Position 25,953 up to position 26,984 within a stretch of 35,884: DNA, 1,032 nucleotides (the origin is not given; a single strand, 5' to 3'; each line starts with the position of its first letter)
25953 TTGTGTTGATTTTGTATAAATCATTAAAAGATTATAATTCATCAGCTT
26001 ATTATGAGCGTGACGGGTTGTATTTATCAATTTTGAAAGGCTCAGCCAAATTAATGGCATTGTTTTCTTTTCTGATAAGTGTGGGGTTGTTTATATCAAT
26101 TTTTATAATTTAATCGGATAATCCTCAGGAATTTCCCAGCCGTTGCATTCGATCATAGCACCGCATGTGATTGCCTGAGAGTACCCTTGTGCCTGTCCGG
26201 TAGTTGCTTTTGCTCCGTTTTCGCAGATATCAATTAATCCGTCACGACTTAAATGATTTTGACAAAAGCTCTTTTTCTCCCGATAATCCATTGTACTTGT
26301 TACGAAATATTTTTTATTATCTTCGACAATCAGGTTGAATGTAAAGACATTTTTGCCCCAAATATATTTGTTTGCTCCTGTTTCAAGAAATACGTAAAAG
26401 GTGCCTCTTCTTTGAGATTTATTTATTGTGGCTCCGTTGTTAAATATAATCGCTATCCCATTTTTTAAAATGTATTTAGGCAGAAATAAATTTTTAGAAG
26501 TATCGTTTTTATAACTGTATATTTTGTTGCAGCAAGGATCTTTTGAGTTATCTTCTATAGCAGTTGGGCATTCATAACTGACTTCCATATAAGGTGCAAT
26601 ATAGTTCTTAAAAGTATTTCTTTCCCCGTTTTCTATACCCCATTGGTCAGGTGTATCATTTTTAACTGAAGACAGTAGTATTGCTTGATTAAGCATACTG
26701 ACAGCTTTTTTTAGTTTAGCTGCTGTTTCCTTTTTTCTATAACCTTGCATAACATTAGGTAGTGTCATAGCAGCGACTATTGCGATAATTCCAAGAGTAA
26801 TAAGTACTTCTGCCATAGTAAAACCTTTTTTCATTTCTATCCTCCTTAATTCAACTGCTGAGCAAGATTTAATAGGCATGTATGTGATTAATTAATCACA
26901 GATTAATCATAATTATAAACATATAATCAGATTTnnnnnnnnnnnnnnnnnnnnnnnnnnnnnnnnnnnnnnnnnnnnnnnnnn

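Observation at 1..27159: Three dispersed head-to-head XRE-HTH / prepilin gene cassettes, each with a private operator-like motif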

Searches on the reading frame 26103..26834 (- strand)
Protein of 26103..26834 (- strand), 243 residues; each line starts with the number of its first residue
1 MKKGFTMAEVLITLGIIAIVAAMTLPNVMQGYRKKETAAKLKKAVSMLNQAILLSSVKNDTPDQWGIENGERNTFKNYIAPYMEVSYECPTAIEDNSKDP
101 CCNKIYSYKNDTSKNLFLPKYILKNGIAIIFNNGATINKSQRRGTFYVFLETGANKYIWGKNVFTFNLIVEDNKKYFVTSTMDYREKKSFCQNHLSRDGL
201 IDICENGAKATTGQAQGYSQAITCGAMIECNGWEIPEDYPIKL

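Call 9: search_protein_families(library=pfam, proteins=[window:26103-26834:-], max_evalue=0.1)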
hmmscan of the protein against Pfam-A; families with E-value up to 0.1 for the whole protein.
window:26103-26834:- (243 aa): 2 families
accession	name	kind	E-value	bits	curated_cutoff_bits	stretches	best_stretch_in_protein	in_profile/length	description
PF07963.17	N_methyl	-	3.2e-05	23.8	21.2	1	2-24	4-26/27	Prokaryotic N-terminal methylation motif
PF20318.3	DUF6613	-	0.00094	19.6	24.3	1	36-242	10-199/200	Family of unknown function (DUF6613)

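Call 10: search_protein_families(library=ncbifam, proteins=[window:26103-26834:-], max_evalue=0.1)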
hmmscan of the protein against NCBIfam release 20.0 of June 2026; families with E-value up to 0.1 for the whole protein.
window:26103-26834:- (243 aa): 13 families
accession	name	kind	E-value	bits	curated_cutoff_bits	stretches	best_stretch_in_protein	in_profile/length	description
NF041013.1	T4P_ComGE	equivalog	7.9e-08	32.3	49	1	2-52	3-53/83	competence type IV pilus minor pilin ComGE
NF007862.0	PRK10574.1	equivalog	5.8e-06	26.5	138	1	2-62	4-63/145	prepilin peptidase-dependent pilin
TIGR02532.1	IV_pilin_GFxxxE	domain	6.9e-06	25.7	16.3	1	2-25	1-24/24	prepilin-type N-terminal cleavage/methylation domain-containing protein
TIGR01710.1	typeII_sec_gspG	equivalog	6e-05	23.1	88.85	1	3-57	1-54/134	type II secretion system major pseudopilin GspG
NF040999.1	pilin_ComGC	equivalog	0.00012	22.2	75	1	2-44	1-41/84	competence type IV pilus major pilin ComGC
NF041775.1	typeIV_PilA_Myxo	equivalog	0.00078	19.5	400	1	3-42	11-51/214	type IV pilin protein PilA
NF040982.1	ComGD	equivalog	0.0046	17.4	70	1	2-38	1-37/139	competence type IV pilus minor pilin ComGD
TIGR01707.1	gspI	equivalog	0.0068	16.9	44.35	1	4-35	1-32/101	type II secretion system minor pseudopilin GspI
TIGR01708.2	typeII_sec_gspH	equivalog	0.009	16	80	1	3-50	2-49/169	type II secretion system minor pseudopilin GspH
NF007848.0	PRK10557.1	equivalog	0.042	13.2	120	1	2-47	10-58/192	prepilin peptidase-dependent protein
NF047828.1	T3SSXpsI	equivalog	0.049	13.6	150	1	3-84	2-85/132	type II secretion system protein XpsI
NF041002.1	pilin_ComGF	equivalog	0.052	13.8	80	1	2-39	1-37/139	competence type IV pilus minor pilin ComGF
TIGR02523.1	type_IV_pilV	equivalog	0.075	13.5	52.2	0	3-77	2-75/139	type IV pilus modification protein PilV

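Call 17: find_related_loci(query=A1, collection=genome_contigs, flank=6000)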
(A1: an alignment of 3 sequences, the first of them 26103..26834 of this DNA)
Query A1 (243 aa) in genome_contigs; peptide patterns used: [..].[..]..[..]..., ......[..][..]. (x = any residue, [..] = any of these).
596 stretches matched a pattern (row limit reached: there are more); 578 encode a relative of the query (tblastn E <= 1e-3); the best 80 are kept; 80 distinct loci.
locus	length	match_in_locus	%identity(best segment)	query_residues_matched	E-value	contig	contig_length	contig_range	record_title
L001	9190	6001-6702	52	2-243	2e-79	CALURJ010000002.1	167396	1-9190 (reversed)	MAG: Candidatus Gastranaerophilales bacterium isolate BRZ_BB__bin33 genome assembly, contig: BRZ_BB__NODE_76_length_1673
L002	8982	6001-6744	33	1-242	3e-29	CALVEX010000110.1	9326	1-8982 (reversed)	MAG: Candidatus Gastranaerophilales bacterium isolate E12__bin100 genome assembly, contig: E12__k127_6074879, whole geno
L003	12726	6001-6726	33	4-243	5e-29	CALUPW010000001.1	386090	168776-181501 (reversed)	MAG: Candidatus Gastranaerophilales bacterium isolate BRZ_FE__bin44 genome assembly, contig: BRZ_FE__NODE_15_length_3860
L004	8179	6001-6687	31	2-240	2e-27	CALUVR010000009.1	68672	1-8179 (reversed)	MAG: Candidatus Gastranaerophilales bacterium isolate BRZ_S__bin9 genome assembly, contig: BRZ_S__NODE_630_length_68672_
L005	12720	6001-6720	32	2-240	3e-27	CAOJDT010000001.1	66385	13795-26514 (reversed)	MAG TPA_asm: uncultured bacterium isolate SRR15604541_bin.4_metawrap_v1.3_MAG genome assembly, contig: NODE.352_length_6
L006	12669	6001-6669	33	2-243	4e-26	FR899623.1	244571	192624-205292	Clostridium sp. CAG:768 genomic scaffold, scf24, whole genome shotgun sequence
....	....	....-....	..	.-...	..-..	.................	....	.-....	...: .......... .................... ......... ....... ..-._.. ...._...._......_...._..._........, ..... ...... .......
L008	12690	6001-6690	31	1-240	2e-25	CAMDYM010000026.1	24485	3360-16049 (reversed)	MAG: uncultured Candidatus Melainabacteria bacterium isolate SRR11489769_bin.110_metaWRAP_v1.3_MAG genome assembly, cont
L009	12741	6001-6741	32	2-242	2e-25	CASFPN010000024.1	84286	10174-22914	uncultured bacterium isolate SI.T13.metabat-bins.66 genome assembly, contig: SI.T13.metabat-bins.66.fa_k141_221555, whol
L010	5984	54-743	27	2-243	5e-25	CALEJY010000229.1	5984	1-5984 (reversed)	MAG TPA_asm: uncultured Candidatus Melainabacteria bacterium isolate SRR1747039_bin.65_CONCOCT_v1.1_MAG genome assembly,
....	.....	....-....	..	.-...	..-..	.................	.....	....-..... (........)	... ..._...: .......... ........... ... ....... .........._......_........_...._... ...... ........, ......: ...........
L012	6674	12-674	30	4-241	5e-25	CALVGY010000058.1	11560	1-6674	MAG: Candidatus Gastranaerophilales bacterium isolate BRZ_DF__bin100 genome assembly, contig: BRZ_DF__NODE_6659_length_1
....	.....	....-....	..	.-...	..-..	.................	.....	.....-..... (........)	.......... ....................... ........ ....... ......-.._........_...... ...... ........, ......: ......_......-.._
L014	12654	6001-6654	33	3-243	8e-25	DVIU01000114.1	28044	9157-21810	MAG TPA_asm: Candidatus Scatousia excrementigallinarum isolate 6276 CHK98__C169407_L28044_ERR2241824, whole genome shotg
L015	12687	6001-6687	32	1-242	1e-24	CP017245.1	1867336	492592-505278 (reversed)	Candidatus Melainabacteria bacterium MEL.A1 chromosome, complete genome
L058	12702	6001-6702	33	5-240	2e-21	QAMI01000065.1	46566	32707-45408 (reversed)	MAG: Candidatus Gastranaerophilales bacterium isolate CIM:MAG 683 contig_160602, whole genome shotgun sequence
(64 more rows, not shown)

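Call 29: find_homologous_proteins(query=window:26103-26834:-, max_evalue=0.00001)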
Query window:26103-26834:- (243 aa): 600 proteins with E <= 0.00001 among 1215 candidates; the best 120 are listed.
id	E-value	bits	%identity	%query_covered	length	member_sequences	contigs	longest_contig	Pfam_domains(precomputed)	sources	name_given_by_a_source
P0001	2.7e-159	546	98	100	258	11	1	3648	PF20318.4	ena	-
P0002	2.5e-121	422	74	100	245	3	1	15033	PF20318.4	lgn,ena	-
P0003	2.1e-97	343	64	100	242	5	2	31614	PF20318.4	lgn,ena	-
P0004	8.7e-96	338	59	100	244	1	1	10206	PF20318.4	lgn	-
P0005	6.1e-92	326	61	100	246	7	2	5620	PF20318.4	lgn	-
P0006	1.3e-91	324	61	100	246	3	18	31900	PF20318.4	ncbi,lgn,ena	-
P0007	4.1e-90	320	60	99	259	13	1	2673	PF20318.4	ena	-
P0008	1.9e-85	304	59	100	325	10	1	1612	PF20318.4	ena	-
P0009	1.9e-65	239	57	81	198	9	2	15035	PF20318.4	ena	-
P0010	2.3e-59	219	46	100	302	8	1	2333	PF07963.18,PF20318.4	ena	-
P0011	1.0e-58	217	46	100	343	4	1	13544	PF07963.18,PF20318.4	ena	-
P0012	7.9e-58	214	47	98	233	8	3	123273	PF20318.4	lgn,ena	-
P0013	1.6e-57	213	46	99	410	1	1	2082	PF20318.4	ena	-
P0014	2.4e-56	209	45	100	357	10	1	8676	PF07963.18,PF20318.4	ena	-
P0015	3.5e-52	195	42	98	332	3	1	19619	PF20318.4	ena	-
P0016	8.4e-27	112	36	100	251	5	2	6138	PF07963.18,PF20318.4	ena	-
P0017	1.1e-24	105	34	100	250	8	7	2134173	PF07963.18,PF20318.4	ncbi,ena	-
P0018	1.9e-23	101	34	100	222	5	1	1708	PF20318.4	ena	-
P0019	3.1e-23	101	34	98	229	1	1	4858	PF07963.18,PF20318.4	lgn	-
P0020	4.5e-23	100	32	100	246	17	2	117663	PF07963.18,PF20318.4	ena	-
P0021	2.3e-22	98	33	100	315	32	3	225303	PF07963.18,PF20318.4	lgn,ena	-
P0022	3.8e-22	97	33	100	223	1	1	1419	PF20318.4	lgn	-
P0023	9.8e-22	96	34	99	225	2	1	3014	PF20318.4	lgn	-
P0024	2.3e-21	95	34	99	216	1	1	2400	PF20318.4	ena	-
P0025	2.9e-21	94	32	99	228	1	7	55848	PF07963.18,PF20318.4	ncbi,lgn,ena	-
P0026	4.4e-21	94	36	99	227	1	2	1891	PF20318.4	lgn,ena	-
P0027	7.6e-21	93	34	98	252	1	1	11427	PF20318.4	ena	-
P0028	4.8e-20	90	32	99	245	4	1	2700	PF20318.4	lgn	-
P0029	5.4e-20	90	33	98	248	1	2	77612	PF20318.4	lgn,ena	-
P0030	5.6e-20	90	32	99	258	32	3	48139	PF20318.4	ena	-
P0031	5.7e-20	90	32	99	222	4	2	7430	PF20318.4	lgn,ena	-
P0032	5.8e-20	90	31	100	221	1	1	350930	PF07963.18,PF20318.4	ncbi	-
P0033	7.8e-20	90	31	98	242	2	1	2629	PF20318.4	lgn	-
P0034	8.1e-20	90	35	98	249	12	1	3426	PF20318.4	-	-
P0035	9.0e-20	89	32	98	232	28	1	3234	PF20318.4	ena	-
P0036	1.1e-19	89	33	98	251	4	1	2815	PF07963.18,PF20318.4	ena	-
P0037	3.0e-19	88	33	79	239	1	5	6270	PF20318.4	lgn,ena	-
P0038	3.1e-19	88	33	100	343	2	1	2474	PF20318.4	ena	-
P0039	3.4e-19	87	30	100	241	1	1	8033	PF20318.4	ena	-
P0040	4.7e-19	87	33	98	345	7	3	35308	PF20318.4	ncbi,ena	-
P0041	5.3e-19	87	33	98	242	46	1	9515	PF20318.4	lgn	-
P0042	5.5e-19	87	33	99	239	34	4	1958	PF20318.4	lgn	-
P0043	7.5e-19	86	32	100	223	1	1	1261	PF20318.4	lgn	-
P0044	1.1e-18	86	31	100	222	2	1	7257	PF07963.18,PF20318.4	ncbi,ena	-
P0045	1.7e-18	85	31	98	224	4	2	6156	PF20318.4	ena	-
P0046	2.0e-18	85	33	100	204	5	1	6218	PF07963.18,PF20318.4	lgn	-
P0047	2.0e-18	85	32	100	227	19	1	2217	PF20318.4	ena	-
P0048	2.1e-18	85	33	99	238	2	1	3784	PF20318.4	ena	-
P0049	2.9e-18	84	32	100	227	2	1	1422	PF20318.4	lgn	-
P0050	3.0e-18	84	30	100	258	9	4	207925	PF20318.4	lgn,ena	-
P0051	3.4e-18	84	31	100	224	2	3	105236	PF07963.18,PF20318.4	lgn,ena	-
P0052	3.7e-18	84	31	100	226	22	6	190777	PF20318.4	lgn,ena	-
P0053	4.1e-18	84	35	99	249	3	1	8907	PF07963.18,PF20318.4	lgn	-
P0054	4.1e-18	84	32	98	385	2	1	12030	PF20318.4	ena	-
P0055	4.3e-18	84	32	98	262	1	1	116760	PF20318.4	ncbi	-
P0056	4.3e-18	84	32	98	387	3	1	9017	PF20318.4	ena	-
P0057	4.5e-18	84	32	99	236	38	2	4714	PF07963.18,PF20318.4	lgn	-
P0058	6.8e-18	83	51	37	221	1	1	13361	PF20318.4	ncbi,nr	ncbi:MAG: prepilin-type N-terminal cleavage/methylation domain-containing protein [Muribaculaceae ba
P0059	7.2e-18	83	33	100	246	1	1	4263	PF07963.18,PF20318.4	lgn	-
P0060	7.2e-18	83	30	98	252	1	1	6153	PF20318.4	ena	-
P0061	1.6e-17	82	32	99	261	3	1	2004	PF07963.18,PF20318.4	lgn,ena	-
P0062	1.6e-17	82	34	98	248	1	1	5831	PF20318.4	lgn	-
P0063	1.9e-17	82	36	71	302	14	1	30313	PF20318.4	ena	-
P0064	2.2e-17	82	30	100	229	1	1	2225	PF07963.18,PF20318.4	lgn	-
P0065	2.2e-17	82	31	99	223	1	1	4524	PF20318.4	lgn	-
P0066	2.5e-17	81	30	100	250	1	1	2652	PF20318.4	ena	-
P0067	2.8e-17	81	31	98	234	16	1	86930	PF07963.18,PF20318.4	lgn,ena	-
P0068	3.2e-17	81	32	98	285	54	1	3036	PF20318.4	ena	-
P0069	3.5e-17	81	34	69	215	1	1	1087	PF20318.4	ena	-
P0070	3.9e-17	81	30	100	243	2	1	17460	PF20318.4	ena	-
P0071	4.2e-17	81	33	99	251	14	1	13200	PF07963.18,PF20318.4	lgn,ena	-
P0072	5.6e-17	80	46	37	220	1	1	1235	PF07963.18,PF20318.4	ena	-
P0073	5.9e-17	80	33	100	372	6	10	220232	PF20318.4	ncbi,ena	-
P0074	6.3e-17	80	37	69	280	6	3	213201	PF20318.4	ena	-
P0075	6.4e-17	80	30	100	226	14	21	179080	PF20318.4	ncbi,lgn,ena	-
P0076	6.9e-17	80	31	99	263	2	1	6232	PF07963.18,PF20318.4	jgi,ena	-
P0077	7.0e-17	80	30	100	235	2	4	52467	PF20318.4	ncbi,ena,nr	ncbi:type II secretion system protein [bacterium]|nr:type II secretion system protein [bacterium]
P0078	7.1e-17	80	33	98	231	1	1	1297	PF20318.4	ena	-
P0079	7.6e-17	80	31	99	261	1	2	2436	PF07963.18,PF20318.4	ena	-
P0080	8.3e-17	80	32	99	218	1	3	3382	PF07963.18,PF20318.4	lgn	-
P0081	8.6e-17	80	34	98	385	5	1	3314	PF20318.4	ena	-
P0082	8.8e-17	80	35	99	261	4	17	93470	PF07963.18,PF20318.4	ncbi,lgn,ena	-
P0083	9.8e-17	79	35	98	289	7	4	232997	PF20318.4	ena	-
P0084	1.1e-16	79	28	98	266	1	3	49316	PF20318.4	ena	-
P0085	1.1e-16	79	29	99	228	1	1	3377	PF07963.18,PF20318.4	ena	-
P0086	1.1e-16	79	27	100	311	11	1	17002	PF07963.18,PF20318.4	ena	-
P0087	1.4e-16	79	33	100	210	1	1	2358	PF20318.4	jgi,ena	-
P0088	1.4e-16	79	33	100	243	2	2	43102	PF07963.18,PF20318.4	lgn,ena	-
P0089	1.5e-16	79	31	100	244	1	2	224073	PF20318.4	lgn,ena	-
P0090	1.7e-16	79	33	98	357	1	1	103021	PF20318.4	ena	-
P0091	1.7e-16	79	34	99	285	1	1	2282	PF20318.4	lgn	-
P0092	1.7e-16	79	31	98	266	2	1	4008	PF20318.4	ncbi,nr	ncbi:type II secretion system protein, partial [bacterium]|nr:type II secretion system protein [bact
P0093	1.7e-16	79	32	98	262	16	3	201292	PF20318.4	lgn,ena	-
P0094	1.9e-16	79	31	100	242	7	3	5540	PF20318.4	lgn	-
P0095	1.9e-16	78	31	100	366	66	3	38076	PF20318.4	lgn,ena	-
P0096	2.1e-16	78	32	99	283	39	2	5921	PF20318.4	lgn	-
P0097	2.2e-16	78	30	100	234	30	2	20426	PF07963.18,PF20318.4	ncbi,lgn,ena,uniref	uniref:prepilin-type N-terminal cleavage/methylation domain-containing protein n=1 Tax=Candidatus Sc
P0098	2.2e-16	78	32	98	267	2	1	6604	PF20318.4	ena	-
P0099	2.5e-16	78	29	100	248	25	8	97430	PF20318.4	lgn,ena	-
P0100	2.5e-16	78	30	98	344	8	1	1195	PF20318.4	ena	-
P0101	2.5e-16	78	32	100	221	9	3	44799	PF07963.18,PF20318.4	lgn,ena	-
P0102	2.7e-16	78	34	98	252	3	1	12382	PF20318.4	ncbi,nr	ncbi:type II secretion system protein, partial [bacterium]|nr:type II secretion system protein [bact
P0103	2.8e-16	78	30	98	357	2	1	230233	PF20318.4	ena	-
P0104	3.2e-16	78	32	99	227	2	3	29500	PF20318.4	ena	-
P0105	3.2e-16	78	31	100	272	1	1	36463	PF07963.18,PF20318.4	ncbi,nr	ncbi:MAG: type II secretion system protein [Candidatus Gastranaerophilaceae bacterium]|nr:type II se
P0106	3.5e-16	78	35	98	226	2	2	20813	PF07963.18,PF20318.4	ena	-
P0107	3.6e-16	78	29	100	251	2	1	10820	PF20318.4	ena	-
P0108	3.9e-16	77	32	100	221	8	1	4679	PF07963.18,PF20318.4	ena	-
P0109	4.1e-16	77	32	98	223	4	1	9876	PF07963.18,PF20318.4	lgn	-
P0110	4.1e-16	77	49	39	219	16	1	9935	PF07963.18,PF20318.4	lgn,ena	-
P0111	5.2e-16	77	32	100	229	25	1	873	PF20318.4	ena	-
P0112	5.3e-16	77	31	100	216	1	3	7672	PF07963.18,PF20318.4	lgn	-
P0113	5.6e-16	77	29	99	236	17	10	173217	PF20318.4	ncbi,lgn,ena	-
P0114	5.7e-16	77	31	99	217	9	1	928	PF07963.18,PF20318.4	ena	-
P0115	6.0e-16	77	31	99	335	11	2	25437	PF20318.4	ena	-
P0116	6.4e-16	77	45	37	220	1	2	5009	PF07963.18,PF20318.4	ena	-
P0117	6.5e-16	77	32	98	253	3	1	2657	PF20318.4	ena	-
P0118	6.6e-16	77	34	98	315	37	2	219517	PF20318.4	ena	-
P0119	6.8e-16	77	30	98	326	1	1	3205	PF20318.4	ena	-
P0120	7.7e-16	76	49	37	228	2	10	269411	PF20318.4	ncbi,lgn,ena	-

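Call 30: find_encoding_contigs(protein=P0002, flank=4000, max_places=2)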
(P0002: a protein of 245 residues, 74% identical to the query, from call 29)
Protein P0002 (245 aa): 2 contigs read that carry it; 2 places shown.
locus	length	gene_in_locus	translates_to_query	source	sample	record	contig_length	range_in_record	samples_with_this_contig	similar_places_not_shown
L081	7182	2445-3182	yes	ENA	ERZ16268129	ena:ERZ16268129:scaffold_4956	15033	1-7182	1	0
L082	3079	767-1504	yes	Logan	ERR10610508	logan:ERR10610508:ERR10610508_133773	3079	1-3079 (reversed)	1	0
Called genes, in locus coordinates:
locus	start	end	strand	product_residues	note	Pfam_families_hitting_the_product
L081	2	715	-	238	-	?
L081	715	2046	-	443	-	PF00278:Orn_DAP_Arg_deC, PF02784:Orn_Arg_deC_N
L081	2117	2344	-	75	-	PF13560:HTH_31, PF01381:HTH_3, PF12844:HTH_19, PF13443:HTH_26 (weak)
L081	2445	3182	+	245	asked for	PF20318:DUF6613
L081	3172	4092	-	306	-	PF01040:UbiA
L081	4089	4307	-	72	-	-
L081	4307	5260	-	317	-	PF00480:ROK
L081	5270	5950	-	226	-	PF00977:His_biosynth (faint), PF04131:NanE, PF03060:NMO (weak), PF05690:ThiG (faint)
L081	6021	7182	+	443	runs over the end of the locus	PF00675:Peptidase_M16, PF05193:Peptidase_M16_C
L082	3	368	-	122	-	?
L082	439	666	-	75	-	PF13560:HTH_31, PF01381:HTH_3, PF12844:HTH_19, PF13443:HTH_26 (weak)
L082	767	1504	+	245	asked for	PF20318:DUF6613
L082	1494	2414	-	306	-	PF01040:UbiA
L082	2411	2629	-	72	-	-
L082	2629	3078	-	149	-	?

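Call 31: find_encoding_contigs(protein=P0003, flank=4000, max_places=2)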
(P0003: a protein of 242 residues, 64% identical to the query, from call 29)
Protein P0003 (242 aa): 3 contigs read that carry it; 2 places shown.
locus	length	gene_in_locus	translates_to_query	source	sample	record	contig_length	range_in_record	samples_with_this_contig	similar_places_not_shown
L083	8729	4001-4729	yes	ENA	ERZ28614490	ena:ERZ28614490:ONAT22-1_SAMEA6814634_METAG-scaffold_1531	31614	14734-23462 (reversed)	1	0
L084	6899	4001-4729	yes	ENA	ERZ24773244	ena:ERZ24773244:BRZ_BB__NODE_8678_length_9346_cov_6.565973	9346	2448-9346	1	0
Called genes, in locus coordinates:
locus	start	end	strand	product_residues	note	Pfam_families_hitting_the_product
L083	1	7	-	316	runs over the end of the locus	PF00389:2-Hacid_dh, PF02826:2-Hacid_dh_C, PF03446:NAD_binding_2 (weak)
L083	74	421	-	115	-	PF20660:DUF6812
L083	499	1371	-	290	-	PF02588:YitT_membrane, PF10035:DUF2179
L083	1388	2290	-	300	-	PF19293:CdaA_N, PF02457:DAC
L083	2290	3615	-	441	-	PF00278:Orn_DAP_Arg_deC, PF02784:Orn_Arg_deC_N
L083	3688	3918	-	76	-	PF13560:HTH_31, PF01381:HTH_3, PF12844:HTH_19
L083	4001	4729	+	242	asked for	PF20318:DUF6613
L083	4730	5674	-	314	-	PF01040:UbiA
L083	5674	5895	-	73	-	-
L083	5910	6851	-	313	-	PF00480:ROK, PF01869:BcrAD_BadFG (faint)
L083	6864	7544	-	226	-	PF00977:His_biosynth (faint), PF04131:NanE, PF03060:NMO (weak)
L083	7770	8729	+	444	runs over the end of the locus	PF00675:Peptidase_M16, PF05193:Peptidase_M16_C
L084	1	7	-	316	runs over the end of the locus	PF00389:2-Hacid_dh, PF02826:2-Hacid_dh_C, PF03446:NAD_binding_2 (weak)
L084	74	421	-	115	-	PF20660:DUF6812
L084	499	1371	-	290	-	PF02588:YitT_membrane, PF10035:DUF2179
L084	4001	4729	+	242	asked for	PF20318:DUF6613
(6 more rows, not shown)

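Call 32: find_encoding_contigs(protein=P0006, flank=4000, max_places=3)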
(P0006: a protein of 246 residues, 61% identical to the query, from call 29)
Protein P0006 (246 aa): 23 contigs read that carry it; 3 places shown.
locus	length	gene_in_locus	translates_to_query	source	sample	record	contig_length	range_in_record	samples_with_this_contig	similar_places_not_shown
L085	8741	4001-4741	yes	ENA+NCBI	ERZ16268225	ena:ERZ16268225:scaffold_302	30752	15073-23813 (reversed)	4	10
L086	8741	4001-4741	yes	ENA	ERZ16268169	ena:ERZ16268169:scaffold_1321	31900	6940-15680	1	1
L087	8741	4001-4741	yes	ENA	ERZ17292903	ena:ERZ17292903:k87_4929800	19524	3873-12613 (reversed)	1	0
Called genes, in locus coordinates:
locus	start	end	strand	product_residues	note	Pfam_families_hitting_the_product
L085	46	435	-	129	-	PF20660:DUF6812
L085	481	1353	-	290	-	PF02588:YitT_membrane, PF10035:DUF2179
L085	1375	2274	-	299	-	PF19293:CdaA_N, PF02457:DAC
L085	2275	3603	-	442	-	PF00278:Orn_DAP_Arg_deC, PF02784:Orn_Arg_deC_N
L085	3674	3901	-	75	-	PF13560:HTH_31, PF01381:HTH_3, PF12844:HTH_19, PF13443:HTH_26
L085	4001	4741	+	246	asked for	PF20318:DUF6613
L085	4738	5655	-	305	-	PF01040:UbiA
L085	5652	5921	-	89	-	-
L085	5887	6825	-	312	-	PF00480:ROK, PF01869:BcrAD_BadFG (faint)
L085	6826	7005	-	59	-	-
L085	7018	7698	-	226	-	PF00977:His_biosynth (faint), PF04131:NanE, PF03060:NMO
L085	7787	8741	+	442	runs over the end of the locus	PF00675:Peptidase_M16, PF05193:Peptidase_M16_C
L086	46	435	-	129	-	PF20660:DUF6812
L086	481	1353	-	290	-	PF02588:YitT_membrane, PF10035:DUF2179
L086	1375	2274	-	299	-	PF19293:CdaA_N, PF02457:DAC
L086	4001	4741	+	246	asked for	PF20318:DUF6613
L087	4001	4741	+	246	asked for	PF20318:DUF6613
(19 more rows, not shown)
